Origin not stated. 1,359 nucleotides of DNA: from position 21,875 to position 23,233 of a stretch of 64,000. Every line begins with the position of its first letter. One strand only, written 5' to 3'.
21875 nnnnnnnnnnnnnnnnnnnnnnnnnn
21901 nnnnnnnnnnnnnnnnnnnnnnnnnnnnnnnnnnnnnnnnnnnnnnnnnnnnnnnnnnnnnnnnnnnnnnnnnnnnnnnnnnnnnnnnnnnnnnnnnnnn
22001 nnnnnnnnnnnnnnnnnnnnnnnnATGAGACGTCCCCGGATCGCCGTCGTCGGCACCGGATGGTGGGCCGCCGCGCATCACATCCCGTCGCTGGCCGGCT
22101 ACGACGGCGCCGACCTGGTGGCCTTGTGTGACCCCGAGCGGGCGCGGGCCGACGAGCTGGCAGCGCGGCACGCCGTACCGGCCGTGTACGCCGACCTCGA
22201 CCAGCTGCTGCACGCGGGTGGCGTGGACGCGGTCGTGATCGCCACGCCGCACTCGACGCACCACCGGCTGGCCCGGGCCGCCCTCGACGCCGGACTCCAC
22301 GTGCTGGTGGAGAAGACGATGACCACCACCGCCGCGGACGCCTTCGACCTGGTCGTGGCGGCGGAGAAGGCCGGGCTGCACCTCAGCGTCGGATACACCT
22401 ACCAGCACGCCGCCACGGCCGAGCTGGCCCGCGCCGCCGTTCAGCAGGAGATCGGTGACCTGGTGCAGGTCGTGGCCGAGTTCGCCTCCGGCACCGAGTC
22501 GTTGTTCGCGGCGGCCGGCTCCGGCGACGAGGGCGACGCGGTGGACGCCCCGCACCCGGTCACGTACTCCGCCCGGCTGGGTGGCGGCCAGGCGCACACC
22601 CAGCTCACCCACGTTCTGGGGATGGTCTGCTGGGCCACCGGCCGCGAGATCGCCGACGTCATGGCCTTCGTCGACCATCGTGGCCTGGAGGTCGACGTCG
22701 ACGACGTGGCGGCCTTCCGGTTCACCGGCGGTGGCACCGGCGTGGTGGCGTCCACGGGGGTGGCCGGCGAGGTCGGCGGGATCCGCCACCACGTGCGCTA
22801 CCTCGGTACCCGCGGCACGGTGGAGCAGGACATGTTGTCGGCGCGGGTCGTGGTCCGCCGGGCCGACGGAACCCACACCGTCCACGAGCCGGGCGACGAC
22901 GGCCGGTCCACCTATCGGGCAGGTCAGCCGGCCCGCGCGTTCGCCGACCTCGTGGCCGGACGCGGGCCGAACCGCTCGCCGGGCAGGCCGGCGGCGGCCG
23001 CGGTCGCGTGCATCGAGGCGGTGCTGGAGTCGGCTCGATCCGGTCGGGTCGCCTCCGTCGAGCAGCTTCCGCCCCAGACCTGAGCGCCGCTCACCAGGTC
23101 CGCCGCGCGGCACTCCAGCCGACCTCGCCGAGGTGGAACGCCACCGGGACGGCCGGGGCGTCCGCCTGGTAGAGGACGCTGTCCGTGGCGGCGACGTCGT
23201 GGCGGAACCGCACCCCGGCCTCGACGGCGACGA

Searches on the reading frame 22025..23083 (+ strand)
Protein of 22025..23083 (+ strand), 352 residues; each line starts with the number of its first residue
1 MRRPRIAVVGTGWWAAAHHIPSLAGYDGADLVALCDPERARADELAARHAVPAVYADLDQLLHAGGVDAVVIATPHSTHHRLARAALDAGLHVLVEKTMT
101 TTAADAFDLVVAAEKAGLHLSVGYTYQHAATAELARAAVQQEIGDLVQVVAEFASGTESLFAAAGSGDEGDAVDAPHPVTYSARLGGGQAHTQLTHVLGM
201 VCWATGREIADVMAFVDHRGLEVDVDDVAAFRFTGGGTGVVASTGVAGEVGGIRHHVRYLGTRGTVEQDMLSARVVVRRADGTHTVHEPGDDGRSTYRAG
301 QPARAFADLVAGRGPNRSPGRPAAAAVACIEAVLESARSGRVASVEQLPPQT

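Call 10: search_protein_families(library=pfam, proteins=[window:22025-23083:+], max_evalue=0.001)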
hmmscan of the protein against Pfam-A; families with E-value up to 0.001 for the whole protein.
window:22025-23083:+ (352 aa): 3 families
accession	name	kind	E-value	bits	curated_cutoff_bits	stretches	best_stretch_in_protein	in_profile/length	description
PF01408.29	GFO_IDH_MocA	-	1.6e-28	100.3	24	1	5-124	2-120/120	Oxidoreductase family, NAD-binding Rossmann fold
PF22725.1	GFO_IDH_MocA_C3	-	3.9e-07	30.5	27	1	138-267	8-124/124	GFO/IDH/MocA C-terminal domain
PF03447.22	NAD_binding_3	-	8e-05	23.8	24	1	28-121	21-114/116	Homoserine dehydrogenase, NAD binding domain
